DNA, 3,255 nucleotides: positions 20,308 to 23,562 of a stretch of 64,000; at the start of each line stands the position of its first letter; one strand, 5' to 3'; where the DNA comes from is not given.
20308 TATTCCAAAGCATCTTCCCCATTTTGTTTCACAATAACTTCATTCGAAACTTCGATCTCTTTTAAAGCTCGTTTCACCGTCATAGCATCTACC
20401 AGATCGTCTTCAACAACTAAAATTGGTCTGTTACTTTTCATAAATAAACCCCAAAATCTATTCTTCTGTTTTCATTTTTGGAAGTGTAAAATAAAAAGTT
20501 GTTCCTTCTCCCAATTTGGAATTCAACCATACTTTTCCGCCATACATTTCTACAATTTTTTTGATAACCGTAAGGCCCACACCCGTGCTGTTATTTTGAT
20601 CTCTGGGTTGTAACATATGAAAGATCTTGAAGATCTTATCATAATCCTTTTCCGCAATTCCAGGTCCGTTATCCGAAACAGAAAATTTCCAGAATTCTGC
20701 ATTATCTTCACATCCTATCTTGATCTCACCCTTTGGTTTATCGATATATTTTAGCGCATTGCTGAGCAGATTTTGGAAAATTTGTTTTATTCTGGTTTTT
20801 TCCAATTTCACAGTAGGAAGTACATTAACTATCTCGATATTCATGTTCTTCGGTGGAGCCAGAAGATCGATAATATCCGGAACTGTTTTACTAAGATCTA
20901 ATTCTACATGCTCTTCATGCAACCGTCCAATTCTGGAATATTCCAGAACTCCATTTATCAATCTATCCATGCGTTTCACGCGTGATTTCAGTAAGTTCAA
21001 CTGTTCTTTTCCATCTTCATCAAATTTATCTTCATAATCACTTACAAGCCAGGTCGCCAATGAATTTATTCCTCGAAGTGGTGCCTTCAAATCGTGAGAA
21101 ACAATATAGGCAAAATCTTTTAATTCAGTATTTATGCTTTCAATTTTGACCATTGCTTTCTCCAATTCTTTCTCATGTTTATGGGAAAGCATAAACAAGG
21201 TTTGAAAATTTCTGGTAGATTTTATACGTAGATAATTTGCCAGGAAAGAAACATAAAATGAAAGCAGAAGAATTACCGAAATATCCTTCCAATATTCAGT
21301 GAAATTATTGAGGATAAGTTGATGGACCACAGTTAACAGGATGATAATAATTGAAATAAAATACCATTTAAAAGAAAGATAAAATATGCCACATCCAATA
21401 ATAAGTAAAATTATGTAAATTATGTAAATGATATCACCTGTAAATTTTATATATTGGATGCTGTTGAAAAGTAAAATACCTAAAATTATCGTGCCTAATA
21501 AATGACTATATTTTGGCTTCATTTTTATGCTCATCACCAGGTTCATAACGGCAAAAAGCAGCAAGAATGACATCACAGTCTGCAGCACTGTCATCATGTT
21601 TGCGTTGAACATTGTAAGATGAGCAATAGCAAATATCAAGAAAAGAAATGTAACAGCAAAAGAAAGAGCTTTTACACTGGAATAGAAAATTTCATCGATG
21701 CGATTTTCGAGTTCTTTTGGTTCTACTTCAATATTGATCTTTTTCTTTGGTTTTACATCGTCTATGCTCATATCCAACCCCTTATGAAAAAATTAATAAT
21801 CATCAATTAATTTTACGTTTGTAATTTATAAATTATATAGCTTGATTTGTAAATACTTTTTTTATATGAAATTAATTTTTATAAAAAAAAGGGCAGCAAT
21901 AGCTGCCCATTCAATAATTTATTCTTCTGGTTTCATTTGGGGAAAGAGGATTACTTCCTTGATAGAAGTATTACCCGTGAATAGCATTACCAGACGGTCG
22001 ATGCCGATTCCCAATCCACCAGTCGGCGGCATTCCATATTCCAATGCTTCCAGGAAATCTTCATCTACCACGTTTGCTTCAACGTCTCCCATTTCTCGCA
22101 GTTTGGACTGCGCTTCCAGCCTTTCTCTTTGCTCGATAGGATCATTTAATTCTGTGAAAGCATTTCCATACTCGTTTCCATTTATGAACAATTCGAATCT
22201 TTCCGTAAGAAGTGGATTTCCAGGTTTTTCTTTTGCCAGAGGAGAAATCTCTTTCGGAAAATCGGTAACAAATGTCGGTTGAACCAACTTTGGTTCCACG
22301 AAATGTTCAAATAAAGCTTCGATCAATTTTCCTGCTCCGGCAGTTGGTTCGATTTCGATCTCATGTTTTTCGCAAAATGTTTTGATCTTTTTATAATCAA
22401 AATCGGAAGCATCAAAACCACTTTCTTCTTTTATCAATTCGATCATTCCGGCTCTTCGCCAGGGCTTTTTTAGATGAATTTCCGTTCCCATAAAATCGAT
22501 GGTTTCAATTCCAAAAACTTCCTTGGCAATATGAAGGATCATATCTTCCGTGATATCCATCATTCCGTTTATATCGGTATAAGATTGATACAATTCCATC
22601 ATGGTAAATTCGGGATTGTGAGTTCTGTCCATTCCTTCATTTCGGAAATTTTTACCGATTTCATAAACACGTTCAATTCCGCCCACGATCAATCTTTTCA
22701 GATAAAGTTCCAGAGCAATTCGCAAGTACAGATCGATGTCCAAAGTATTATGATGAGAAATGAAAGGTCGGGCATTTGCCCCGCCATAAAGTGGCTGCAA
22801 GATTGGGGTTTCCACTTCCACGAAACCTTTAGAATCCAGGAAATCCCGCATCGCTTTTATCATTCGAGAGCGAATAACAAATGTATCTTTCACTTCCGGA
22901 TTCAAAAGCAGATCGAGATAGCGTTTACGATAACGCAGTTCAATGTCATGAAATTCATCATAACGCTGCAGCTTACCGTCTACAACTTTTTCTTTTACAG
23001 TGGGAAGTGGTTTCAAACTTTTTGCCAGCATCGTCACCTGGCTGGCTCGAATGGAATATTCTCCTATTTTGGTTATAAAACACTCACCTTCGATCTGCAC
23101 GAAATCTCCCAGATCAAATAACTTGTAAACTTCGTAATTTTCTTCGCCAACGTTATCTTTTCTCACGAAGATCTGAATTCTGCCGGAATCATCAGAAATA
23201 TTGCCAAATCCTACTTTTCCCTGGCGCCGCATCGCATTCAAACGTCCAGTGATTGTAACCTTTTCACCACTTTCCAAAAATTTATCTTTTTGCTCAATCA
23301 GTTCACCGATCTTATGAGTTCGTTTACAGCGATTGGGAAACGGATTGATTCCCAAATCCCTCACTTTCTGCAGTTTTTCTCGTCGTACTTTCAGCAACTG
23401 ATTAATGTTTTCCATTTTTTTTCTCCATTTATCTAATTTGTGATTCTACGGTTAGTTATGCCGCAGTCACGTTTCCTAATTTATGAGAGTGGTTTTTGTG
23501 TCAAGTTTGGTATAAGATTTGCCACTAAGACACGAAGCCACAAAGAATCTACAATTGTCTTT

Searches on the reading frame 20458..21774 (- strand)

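Call 82: search_protein_families(library=pfam, max_evalue=0.00001, proteins=[window:20458-21774:-])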
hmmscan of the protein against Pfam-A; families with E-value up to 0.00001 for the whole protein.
window:20458-21774:- (438 aa): 3 families
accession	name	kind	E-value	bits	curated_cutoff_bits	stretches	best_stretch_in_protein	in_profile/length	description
PF02518.31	HATPase_c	-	1.7e-25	90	26.4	1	327-433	4-109/111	Histidine kinase-, DNA gyrase B-, and HSP90-like ATPase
PF00512.31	HisKA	-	9e-11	42.1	26.9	1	218-283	2-64/66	His Kinase A (phospho-acceptor) domain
PF14501.12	HATPase_c_5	-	8.1e-06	26.1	22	0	326-419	3-90/102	GHKL domain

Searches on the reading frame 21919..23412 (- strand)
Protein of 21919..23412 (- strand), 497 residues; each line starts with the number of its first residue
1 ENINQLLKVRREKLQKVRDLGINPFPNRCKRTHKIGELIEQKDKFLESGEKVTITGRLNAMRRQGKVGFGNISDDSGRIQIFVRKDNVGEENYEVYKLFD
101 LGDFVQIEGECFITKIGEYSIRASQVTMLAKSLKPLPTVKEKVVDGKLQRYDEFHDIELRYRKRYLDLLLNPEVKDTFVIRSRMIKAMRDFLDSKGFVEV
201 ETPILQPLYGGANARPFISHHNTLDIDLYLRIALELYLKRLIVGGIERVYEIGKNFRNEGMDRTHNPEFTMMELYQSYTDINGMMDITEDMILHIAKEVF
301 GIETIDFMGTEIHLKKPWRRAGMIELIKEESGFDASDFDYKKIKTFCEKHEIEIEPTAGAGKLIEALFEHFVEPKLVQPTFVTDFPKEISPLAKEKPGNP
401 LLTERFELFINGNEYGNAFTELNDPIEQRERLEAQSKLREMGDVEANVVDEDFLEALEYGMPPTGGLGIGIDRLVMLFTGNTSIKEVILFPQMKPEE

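Call 82: search_protein_families(library=pfam, max_evalue=0.00001, proteins=[window:21919-23412:-])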
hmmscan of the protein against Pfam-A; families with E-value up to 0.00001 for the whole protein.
window:21919-23412:- (497 aa): 3 families
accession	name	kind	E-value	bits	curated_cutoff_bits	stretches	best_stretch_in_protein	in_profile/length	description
PF00152.25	tRNA-synt_2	-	1e-95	320.8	25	1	157-494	2-308/308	tRNA synthetases class II (D, K and N)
PF01336.31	tRNA_anti-codon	-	9.2e-15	54.8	27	1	52-128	1-74/75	OB-fold nucleic acid binding domain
PF01409.25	tRNA-synt_2d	-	5.1e-06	26.6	19.8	0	249-303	105-157/246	tRNA synthetases class II core domain (F)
